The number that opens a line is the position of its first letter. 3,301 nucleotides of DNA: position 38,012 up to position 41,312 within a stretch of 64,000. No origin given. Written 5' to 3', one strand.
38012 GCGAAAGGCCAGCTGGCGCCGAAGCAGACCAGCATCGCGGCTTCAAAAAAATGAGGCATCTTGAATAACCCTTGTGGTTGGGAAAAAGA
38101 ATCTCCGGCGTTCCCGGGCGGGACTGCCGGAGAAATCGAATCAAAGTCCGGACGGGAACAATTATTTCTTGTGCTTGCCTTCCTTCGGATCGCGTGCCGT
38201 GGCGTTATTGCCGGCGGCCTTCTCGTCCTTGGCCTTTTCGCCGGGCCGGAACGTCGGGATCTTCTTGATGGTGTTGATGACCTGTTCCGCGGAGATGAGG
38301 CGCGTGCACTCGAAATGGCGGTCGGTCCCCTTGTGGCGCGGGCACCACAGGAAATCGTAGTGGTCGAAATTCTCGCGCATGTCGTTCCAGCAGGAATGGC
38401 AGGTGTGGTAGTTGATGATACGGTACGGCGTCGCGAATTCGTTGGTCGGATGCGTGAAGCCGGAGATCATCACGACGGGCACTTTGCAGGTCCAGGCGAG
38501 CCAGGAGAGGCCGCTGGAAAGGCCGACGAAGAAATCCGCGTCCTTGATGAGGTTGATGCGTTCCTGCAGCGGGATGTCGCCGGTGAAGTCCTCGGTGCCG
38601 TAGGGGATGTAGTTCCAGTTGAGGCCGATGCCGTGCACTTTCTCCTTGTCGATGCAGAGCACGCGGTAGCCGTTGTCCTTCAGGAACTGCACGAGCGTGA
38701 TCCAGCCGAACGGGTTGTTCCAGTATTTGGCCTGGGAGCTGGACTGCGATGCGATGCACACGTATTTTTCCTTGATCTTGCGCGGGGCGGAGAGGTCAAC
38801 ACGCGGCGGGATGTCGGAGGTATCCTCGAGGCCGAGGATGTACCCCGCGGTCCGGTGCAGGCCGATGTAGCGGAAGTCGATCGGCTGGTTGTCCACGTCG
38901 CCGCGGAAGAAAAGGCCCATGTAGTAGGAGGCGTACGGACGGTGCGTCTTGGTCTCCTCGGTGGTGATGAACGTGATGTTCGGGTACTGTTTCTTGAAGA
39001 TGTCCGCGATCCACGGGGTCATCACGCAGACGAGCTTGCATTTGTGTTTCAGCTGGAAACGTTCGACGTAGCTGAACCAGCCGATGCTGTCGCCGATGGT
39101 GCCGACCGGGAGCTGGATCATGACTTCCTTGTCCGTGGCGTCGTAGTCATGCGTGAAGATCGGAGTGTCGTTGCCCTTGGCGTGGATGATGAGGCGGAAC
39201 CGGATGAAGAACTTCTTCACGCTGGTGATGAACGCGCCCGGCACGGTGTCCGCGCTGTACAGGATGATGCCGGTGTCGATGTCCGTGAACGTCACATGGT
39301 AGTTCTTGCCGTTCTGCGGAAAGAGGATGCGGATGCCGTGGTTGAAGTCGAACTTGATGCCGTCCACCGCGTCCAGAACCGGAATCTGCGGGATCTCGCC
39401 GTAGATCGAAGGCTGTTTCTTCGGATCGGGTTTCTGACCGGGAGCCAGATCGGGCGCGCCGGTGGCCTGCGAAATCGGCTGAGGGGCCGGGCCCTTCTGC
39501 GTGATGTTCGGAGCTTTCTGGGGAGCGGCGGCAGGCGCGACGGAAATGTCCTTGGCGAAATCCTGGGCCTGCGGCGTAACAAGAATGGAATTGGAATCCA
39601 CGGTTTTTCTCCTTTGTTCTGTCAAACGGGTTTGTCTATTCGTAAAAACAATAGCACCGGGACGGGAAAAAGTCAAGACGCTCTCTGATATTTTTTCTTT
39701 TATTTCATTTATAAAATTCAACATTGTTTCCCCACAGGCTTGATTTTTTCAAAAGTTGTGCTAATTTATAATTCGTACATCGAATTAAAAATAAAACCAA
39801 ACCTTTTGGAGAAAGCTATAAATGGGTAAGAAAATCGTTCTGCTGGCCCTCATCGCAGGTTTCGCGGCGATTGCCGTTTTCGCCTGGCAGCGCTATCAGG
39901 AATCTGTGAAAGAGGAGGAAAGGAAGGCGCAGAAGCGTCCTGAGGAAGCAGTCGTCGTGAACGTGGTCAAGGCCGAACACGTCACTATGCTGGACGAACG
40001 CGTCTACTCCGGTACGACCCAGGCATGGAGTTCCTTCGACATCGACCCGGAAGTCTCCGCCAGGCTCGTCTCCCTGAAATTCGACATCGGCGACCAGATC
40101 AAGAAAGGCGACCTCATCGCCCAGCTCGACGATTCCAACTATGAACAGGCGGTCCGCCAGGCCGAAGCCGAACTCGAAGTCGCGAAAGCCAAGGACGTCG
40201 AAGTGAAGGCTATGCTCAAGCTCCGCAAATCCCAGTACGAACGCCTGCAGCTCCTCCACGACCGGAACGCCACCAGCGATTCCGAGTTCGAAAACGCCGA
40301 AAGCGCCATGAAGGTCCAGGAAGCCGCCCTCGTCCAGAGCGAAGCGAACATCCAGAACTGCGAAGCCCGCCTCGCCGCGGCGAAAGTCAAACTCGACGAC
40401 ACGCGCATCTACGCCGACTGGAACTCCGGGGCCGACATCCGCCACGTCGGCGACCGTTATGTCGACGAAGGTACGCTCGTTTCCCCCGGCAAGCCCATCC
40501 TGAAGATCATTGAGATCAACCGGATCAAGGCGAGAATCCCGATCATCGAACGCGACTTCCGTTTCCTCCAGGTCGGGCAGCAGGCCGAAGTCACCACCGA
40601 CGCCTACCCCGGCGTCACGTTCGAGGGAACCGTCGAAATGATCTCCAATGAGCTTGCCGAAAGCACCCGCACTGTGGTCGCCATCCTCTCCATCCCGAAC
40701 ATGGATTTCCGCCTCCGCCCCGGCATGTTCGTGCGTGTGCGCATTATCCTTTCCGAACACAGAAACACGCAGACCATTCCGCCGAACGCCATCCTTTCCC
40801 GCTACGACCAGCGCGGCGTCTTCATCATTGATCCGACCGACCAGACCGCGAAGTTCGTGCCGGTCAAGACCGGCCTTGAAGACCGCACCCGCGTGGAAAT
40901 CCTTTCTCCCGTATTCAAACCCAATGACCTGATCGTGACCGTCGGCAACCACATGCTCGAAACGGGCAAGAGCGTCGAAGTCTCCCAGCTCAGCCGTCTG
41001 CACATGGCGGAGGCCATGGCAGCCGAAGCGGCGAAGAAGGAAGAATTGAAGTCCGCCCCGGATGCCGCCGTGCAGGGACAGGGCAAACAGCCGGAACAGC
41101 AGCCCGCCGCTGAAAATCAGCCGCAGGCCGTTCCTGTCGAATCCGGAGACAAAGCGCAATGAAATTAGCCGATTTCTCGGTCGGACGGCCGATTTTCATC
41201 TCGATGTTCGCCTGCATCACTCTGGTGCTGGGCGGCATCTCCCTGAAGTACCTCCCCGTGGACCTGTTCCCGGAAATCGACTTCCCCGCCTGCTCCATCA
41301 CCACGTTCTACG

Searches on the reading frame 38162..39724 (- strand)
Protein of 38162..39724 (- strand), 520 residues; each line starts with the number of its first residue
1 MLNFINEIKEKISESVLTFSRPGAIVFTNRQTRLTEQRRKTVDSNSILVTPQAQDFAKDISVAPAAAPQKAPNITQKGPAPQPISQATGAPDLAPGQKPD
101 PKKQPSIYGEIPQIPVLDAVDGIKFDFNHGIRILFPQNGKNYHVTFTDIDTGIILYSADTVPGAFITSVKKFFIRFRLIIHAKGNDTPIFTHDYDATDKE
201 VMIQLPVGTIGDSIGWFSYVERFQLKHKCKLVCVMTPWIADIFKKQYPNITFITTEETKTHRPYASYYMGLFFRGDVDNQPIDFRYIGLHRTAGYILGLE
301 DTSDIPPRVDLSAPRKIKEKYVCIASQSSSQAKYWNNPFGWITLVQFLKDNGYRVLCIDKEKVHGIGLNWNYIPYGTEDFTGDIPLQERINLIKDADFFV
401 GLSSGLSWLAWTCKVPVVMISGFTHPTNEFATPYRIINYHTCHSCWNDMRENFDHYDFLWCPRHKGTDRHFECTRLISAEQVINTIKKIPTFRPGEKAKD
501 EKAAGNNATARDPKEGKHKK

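Call 64: search_protein_families(library=pfam, proteins=[window:38162-39724:-], max_evalue=0.00001)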
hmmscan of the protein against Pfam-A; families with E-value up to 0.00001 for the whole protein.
window:38162-39724:- (520 aa): 2 families
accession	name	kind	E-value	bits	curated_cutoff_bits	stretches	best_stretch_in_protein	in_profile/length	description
PF21129.3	TibC_1st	-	5.8e-16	58.7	27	1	121-181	3-60/63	Glycosyltransferase TibC, N-terminal domain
PF01075.23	Glyco_transf_9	-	5.3e-08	32.9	22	1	317-427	103-215/247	Glycosyltransferase family 9 (heptosyltransferase)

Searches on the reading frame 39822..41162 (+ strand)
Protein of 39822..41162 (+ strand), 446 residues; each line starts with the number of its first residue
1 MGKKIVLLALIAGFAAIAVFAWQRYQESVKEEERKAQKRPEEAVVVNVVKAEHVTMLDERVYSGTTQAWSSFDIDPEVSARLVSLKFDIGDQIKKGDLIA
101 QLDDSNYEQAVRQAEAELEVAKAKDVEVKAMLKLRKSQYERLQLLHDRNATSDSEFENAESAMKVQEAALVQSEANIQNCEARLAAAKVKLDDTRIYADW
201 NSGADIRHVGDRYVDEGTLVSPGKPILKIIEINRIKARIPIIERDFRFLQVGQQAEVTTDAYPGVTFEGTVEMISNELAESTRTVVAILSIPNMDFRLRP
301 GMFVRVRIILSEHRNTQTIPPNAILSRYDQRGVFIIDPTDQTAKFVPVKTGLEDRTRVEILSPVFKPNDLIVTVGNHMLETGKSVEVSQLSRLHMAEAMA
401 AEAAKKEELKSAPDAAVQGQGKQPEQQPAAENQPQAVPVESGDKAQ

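Call 64: search_protein_families(library=pfam, proteins=[window:39822-41162:+], max_evalue=0.00001)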
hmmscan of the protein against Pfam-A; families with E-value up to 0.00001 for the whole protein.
window:39822-41162:+ (446 aa): 3 families
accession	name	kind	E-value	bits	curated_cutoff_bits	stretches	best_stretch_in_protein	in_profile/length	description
PF16576.10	HlyD_D23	-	3e-23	82.7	30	1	74-304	22-214/214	Barrel-sandwich domain of CusB or HlyD membrane-fusion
PF13437.12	HlyD_3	-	8.4e-14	52.6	22.2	1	211-301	12-106/106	HlyD family secretion protein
PF12700.13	HlyD_2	-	4.5e-09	36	25.1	1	216-354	249-377/416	HlyD family secretion protein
